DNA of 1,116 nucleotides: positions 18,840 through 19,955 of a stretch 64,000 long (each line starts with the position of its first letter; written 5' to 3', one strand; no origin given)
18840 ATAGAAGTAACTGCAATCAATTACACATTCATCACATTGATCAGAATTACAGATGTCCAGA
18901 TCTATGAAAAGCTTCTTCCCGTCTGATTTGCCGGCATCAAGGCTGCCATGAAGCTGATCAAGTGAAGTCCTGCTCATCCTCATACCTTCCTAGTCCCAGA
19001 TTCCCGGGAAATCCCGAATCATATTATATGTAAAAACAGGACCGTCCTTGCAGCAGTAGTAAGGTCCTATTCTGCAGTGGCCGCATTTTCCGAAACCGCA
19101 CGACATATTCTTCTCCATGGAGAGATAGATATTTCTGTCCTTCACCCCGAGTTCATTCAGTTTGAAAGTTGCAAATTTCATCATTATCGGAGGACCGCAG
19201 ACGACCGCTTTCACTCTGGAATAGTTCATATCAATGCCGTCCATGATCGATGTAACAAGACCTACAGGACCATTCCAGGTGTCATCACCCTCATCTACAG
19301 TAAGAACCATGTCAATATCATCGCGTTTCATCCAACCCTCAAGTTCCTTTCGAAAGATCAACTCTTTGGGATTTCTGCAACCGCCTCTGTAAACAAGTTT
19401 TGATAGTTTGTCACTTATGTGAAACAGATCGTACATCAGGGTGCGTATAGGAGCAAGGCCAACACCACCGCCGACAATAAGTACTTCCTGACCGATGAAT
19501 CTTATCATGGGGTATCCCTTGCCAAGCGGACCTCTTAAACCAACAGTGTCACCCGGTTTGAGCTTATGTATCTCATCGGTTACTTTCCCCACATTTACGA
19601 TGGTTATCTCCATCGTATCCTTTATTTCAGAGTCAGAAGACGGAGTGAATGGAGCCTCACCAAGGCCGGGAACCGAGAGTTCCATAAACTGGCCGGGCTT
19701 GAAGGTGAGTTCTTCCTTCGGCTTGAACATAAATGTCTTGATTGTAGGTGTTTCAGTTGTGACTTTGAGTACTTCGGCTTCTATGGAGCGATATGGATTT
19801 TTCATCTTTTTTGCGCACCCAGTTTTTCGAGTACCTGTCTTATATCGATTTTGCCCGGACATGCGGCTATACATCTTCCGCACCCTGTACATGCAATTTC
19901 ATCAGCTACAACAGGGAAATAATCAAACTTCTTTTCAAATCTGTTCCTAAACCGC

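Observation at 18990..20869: AsrA/AsrB (sulfhydrogenase beta/gamma-like) flavin/FeS module fused at the head of the energy-converting hydrogenase operon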

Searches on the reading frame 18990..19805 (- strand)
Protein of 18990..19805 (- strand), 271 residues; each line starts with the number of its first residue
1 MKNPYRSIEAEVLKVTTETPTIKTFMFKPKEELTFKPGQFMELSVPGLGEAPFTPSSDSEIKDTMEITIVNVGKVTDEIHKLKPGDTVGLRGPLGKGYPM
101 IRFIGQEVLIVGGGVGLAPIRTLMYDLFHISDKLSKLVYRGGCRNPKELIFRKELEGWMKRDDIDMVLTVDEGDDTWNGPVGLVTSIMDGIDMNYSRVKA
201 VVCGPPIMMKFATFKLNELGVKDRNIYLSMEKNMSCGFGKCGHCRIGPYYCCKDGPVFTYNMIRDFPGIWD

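Call 4: search_protein_families(library=pfam, proteins=[window:18990-19805:-], max_evalue=0.01)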
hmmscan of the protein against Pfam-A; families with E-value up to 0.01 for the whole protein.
window:18990-19805:- (271 aa): 5 families
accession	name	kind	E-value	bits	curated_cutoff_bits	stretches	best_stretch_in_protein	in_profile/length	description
PF00175.26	NAD_binding_1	-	2.9e-13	50.8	22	1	111-212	2-107/109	Oxidoreductase NAD-binding domain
PF10418.14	DHODB_Fe-S_bind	-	1.5e-08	34.7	23.9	1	231-263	1-40/41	Iron-sulfur cluster binding domain of dihydroorotate dehydrogenase B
PF00970.30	FAD_binding_6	-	7.2e-08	33.1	21.1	1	12-96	4-96/99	Oxidoreductase FAD-binding domain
PF08022.18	FAD_binding_8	-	0.0012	19.3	22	1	17-81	12-80/109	FAD-binding domain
PF08030.17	NAD_binding_6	-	0.0074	16.8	22.2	0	107-136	3-36/156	Ferric reductase NAD binding domain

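Call 5: search_protein_families(library=ncbifam, proteins=[window:18990-19805:-], max_evalue=0.001)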
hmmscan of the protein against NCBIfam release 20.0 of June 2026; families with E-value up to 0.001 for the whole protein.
window:18990-19805:- (271 aa): 26 families (the best 25 are shown)
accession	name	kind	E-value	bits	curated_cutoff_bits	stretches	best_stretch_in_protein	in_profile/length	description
TIGR02911.1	sulfite_red_B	equivalog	1.8e-66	224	288.6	1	7-264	5-257/261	anaerobic sulfite reductase subunit AsrB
NF006220.0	PRK08345.1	subfamily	2.5e-60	204.2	395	1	2-268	5-292/294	cytochrome-c3 hydrogenase subunit gamma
NF040835.1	sulfhyd_HydG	equivalog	3e-55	187.5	650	1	2-271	12-292/292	NADPH-dependent hydrogenase/sulfhydrogenase 1 subunit gamma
NF000796.0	PRK00054.1-1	equivalog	3.7e-49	167.3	224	1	8-263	4-235/254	dihydroorotate dehydrogenase electron transfer subunit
NF040830.1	sulfhyd_ShyC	equivalog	6.2e-47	160.1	600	1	3-261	2-279/288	NAD(P)-dependent hydrogenase/sulfhydrogenase 2 subunit gamma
NF000798.0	PRK00054.1-3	equivalog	6.8e-26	91.4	219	1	24-260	20-239/244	dihydroorotate dehydrogenase electron transfer subunit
NF004862.0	PRK06222.1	subfamily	2.9e-25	89.3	220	1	34-261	27-246/281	sulfide/dihydroorotate dehydrogenase-like FAD/NAD-binding protein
NF009414.0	PRK12778.1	equivalog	1.1e-23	83.4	1103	1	34-260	27-245/752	bifunctional dihydroorotate dehydrogenase B NAD binding subunit/NADPH-dependent glutamate synthase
NF058606.1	GlBtMonoRdsGbcB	equivalog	1.9e-21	76.4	500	1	12-221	18-237/362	glycine betaine monooxygenase reductase subunit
NF000797.0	PRK00054.1-2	equivalog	2.1e-21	76.4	270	1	17-259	24-261/267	dihydroorotate dehydrogenase electron transfer subunit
NF000799.0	PRK00054.1-4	equivalog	4.1e-21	75.2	314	1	36-260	34-253/258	dihydroorotate dehydrogenase electron transfer subunit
NF040810.1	BenC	equivalog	1.5e-19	70.4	430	1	5-228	102-327/333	benzoate 1,2-dioxygenase electron transfer component BenC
NF045803.1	MethMoxFADbindMmoC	equivalog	2.3e-18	66.1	500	1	30-228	135-337/343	aromatic/alkene monooxygenase hydroxylase FAD-binding subunit MmoC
TIGR01941.1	nqrF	equivalog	1.1e-16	60.8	295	1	70-228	237-400/405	NADH:ubiquinone reductase (Na(+)-transporting) subunit F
NF008822.0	PRK11872.1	equivalog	5.7e-15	55.1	402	1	11-228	113-332/341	anthranilate 1,2-dioxygenase electron transfer component AntC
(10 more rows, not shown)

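Call 22: search_solved_structures(query=window:18990-19805:-, max_evalue=0.00001, show_alignments=2)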
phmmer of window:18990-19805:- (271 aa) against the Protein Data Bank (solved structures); distinct sequences matched with E-value up to 0.00001: 34.
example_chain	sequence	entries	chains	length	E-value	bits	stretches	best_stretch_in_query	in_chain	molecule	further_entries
9nez_C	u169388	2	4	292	3.6e-55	190.3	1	3-271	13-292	Sulfhydrogenase 1 subunit gamma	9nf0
5ksw_B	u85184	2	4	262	6.3e-22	81.2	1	32-259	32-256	Dihydroorotate dehydrogenase B (NAD(+)), electron transfer subunit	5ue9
4ylf_A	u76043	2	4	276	9.9e-20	74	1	22-259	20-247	Dihydroorotate dehydrogenase B (NAD(+)), electron transfer subunit homolog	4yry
1ep1_B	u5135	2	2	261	9.8e-19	70.7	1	36-259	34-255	DIHYDROOROTATE DEHYDROGENASE B (PYRK SUBUNIT)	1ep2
1ep3_B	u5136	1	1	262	9.9e-19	70.7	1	36-259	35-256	DIHYDROOROTATE DEHYDROGENASE B (PYRK SUBUNIT)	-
7qty_A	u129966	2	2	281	2.2e-15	59.7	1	73-228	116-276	Na(+)-translocating NADH-quinone reductase subunit F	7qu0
8ad3_A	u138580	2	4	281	7.3e-14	54.7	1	72-228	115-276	Na(+)-translocating NADH-quinone reductase subunit F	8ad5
4u9u_A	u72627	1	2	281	7.8e-14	54.6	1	72-228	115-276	Na(+)-translocating NADH-quinone reductase subunit F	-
8ad4_A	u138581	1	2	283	8.1e-14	54.6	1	72-228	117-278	Na(+)-translocating NADH-quinone reductase subunit F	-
4uaj_A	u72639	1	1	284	8.2e-14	54.6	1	72-228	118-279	Na(+)-translocating NADH-quinone reductase subunit F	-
8a1t_F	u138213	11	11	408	1.5e-13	53.7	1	72-228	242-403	Na(+)-translocating NADH-quinone reductase subunit F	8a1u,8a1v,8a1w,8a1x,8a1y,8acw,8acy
7xk3_F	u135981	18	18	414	1.7e-13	53.5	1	72-228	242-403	Na(+)-translocating NADH-quinone reductase subunit F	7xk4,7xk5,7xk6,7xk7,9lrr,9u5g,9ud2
2r6h_A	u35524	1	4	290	2.2e-13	53.1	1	76-225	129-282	NADH:ubiquinone oxidoreductase, Na translocating, F subunit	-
7qu3_A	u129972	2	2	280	7.7e-13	51.4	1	73-228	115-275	Na(+)-translocating NADH-quinone reductase subunit F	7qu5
7rom_A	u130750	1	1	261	2.5e-12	49.7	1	52-222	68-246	NADH-cytochrome b5 reductase 1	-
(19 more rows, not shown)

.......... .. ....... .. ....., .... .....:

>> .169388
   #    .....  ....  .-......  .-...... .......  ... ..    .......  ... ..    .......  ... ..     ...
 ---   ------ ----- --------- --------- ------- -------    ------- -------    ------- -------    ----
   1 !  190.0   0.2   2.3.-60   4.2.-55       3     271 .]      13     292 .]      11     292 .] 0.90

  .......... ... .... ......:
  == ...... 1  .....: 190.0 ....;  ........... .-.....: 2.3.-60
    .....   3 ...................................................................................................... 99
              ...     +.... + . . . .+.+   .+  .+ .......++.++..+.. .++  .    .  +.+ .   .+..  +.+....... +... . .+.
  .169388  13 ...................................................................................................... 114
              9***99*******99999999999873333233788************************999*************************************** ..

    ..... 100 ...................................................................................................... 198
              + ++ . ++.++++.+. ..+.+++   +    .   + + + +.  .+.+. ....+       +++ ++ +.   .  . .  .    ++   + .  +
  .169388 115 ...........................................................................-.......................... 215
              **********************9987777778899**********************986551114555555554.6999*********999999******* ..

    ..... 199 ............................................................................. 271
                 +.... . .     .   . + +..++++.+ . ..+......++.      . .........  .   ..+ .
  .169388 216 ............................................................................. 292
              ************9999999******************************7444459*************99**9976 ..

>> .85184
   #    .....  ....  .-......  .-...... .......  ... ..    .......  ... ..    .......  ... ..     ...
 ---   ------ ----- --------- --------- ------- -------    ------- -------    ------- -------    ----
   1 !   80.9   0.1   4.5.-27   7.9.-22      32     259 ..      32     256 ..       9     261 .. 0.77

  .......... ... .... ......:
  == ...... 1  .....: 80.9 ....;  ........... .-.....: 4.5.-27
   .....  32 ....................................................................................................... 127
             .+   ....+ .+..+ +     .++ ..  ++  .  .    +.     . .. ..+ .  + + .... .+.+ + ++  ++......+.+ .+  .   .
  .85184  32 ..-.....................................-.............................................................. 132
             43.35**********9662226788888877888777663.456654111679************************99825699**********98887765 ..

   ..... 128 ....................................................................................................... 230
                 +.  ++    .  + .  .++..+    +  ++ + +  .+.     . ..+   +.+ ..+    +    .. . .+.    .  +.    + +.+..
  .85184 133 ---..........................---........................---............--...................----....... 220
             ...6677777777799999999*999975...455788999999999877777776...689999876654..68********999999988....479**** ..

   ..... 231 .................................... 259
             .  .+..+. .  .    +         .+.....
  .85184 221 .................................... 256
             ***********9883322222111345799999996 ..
